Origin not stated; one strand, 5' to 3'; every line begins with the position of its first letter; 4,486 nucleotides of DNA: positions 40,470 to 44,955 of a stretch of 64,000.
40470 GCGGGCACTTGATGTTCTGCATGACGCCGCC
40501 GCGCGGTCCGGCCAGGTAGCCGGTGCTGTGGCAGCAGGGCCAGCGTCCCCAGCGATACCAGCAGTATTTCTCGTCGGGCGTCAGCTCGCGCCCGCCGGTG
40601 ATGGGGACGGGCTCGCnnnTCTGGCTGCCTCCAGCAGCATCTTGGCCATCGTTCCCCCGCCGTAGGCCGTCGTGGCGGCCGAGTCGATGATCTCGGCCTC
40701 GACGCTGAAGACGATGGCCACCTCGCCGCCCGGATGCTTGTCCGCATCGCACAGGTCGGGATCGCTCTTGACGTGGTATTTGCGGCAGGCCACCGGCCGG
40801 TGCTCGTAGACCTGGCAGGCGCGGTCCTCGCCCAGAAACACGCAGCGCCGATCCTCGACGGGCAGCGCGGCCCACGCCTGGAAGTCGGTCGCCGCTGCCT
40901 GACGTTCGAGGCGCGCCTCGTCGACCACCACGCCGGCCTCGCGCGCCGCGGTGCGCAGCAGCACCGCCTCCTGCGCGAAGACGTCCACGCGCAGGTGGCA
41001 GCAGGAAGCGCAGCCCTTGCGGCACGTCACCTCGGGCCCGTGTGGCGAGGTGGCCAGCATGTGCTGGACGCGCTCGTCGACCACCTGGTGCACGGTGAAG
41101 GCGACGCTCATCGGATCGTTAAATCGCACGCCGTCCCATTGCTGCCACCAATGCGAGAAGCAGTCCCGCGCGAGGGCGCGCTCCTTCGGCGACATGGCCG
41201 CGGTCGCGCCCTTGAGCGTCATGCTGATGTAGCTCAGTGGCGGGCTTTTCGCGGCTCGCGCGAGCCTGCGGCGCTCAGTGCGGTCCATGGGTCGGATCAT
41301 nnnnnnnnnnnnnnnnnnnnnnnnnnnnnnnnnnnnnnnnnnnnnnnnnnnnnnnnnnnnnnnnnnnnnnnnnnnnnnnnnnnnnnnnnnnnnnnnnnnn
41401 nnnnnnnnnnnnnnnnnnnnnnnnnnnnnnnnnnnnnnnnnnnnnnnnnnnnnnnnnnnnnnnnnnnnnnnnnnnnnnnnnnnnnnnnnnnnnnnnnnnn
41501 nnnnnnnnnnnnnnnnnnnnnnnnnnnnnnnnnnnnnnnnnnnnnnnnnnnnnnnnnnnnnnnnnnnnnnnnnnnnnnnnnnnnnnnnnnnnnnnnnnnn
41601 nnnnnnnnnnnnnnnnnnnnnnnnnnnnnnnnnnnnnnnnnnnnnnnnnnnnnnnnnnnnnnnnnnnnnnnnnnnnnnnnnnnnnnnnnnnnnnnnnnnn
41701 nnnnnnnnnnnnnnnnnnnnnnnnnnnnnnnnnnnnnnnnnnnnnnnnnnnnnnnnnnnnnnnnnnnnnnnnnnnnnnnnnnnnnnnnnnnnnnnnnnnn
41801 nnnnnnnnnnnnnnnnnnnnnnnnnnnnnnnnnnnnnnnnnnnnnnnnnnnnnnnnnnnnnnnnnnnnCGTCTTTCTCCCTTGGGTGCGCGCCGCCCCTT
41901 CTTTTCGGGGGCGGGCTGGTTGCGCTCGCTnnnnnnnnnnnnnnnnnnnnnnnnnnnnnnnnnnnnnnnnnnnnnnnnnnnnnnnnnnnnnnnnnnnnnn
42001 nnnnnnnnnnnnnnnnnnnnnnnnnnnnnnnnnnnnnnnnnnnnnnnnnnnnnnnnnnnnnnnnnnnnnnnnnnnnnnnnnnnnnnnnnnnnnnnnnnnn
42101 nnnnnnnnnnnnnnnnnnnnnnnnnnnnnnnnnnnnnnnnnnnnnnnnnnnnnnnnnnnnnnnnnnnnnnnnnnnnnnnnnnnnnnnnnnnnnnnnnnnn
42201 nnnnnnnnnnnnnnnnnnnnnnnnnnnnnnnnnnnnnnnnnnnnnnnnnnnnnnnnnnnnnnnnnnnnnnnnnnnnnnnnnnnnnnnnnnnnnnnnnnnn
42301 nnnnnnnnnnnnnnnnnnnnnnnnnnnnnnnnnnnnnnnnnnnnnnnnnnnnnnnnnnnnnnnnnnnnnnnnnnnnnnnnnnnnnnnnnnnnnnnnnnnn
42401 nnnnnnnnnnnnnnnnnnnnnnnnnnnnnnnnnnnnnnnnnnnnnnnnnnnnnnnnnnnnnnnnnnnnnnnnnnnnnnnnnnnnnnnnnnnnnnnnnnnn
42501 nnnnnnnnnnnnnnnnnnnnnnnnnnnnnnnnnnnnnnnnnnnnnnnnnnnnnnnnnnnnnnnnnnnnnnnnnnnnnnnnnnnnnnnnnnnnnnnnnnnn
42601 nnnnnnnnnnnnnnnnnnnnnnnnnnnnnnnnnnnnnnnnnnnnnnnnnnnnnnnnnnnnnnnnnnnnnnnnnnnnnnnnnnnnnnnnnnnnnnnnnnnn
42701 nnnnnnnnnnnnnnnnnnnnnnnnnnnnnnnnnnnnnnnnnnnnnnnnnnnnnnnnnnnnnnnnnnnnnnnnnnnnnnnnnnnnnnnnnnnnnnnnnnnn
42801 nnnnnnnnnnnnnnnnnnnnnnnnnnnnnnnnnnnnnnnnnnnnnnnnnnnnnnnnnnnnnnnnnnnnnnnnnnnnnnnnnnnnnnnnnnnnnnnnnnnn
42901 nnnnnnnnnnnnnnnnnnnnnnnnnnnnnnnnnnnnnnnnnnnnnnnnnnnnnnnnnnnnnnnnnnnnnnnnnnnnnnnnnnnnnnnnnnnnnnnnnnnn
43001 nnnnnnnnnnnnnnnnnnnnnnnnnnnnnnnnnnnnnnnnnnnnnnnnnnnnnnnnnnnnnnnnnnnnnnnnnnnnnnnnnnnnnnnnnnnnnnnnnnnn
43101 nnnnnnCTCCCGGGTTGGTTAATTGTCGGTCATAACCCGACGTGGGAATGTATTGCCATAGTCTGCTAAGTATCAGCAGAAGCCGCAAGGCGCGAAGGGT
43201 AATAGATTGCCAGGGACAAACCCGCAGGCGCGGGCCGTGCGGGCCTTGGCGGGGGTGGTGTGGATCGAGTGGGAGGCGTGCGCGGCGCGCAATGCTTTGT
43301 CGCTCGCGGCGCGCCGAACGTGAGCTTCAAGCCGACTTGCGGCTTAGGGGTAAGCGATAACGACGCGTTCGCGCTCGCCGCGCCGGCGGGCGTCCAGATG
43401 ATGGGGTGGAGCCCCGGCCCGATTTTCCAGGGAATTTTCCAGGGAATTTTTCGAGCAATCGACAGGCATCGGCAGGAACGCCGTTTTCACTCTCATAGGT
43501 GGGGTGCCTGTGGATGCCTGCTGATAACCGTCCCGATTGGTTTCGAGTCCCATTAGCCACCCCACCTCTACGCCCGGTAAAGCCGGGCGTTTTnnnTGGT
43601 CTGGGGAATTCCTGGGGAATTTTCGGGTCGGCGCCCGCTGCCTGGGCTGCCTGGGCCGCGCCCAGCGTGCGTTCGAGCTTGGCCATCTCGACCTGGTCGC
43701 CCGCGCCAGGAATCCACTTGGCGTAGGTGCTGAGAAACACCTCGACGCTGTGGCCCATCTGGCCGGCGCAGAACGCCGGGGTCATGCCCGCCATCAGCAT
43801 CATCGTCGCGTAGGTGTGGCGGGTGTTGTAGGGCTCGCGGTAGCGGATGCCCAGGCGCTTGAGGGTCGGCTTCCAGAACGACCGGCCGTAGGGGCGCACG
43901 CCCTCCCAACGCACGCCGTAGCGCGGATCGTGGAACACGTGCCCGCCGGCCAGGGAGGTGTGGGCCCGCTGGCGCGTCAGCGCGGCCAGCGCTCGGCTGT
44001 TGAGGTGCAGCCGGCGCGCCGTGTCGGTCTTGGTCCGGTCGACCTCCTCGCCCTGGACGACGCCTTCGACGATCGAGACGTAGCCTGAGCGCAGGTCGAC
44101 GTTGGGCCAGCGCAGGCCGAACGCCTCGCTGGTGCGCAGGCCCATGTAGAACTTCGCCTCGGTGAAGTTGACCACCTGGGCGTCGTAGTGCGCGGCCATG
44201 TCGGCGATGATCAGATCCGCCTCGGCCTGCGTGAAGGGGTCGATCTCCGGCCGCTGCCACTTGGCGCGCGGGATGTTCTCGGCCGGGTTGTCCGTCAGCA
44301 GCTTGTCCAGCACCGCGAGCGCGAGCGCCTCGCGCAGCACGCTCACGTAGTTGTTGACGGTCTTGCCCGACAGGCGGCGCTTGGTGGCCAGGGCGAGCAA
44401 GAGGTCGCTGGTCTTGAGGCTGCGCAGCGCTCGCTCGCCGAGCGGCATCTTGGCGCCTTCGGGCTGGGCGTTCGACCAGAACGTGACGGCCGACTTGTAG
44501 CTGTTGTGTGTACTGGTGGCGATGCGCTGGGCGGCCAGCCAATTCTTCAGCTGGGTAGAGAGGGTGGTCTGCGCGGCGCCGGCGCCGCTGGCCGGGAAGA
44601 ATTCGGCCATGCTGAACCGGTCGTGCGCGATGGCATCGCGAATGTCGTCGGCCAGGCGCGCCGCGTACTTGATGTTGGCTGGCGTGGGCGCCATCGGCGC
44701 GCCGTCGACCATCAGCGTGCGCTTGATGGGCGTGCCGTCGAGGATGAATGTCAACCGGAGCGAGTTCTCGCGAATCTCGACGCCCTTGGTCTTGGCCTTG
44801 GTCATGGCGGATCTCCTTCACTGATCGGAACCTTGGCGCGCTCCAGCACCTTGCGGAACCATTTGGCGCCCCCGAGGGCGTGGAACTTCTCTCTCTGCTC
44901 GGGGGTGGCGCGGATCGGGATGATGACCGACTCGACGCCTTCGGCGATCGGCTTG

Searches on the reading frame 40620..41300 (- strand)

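Call 95: search_protein_families(library=pfam, max_evalue=0.001, proteins=[window:40620-41300:-])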
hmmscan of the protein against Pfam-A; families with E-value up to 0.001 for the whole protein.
window:40620-41300:- (227 aa): 1 family
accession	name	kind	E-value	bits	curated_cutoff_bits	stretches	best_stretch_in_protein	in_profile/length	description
PF03692.20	CxxCxxCC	-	2.3e-09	38.3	23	1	93-177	2-71/85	Putative zinc- or iron-chelating domain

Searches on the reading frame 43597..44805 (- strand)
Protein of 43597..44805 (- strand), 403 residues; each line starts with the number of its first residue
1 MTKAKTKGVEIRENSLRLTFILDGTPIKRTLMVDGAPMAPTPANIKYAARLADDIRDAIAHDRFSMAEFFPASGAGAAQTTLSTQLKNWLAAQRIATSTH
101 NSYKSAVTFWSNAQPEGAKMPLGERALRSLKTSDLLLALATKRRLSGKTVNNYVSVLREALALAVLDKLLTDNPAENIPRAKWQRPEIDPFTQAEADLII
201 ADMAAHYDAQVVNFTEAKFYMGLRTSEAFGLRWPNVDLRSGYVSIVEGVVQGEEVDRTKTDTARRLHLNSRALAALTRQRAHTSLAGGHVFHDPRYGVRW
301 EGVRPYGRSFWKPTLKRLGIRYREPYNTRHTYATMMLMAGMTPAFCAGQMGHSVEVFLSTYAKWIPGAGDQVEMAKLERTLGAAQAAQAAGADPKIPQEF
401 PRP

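Call 95: search_protein_families(library=pfam, max_evalue=0.001, proteins=[window:43597-44805:-])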
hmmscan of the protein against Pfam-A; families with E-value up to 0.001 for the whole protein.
window:43597-44805:- (403 aa): 2 families
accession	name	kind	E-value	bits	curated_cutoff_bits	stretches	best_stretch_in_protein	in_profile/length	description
PF12167.14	Arm-DNA-bind_2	-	2.2e-16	60.1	22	1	7-73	2-64/65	Arm DNA-binding domain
PF00589.27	Phage_integrase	-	3.8e-12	46.8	27.1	1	207-361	20-165/172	Phage integrase family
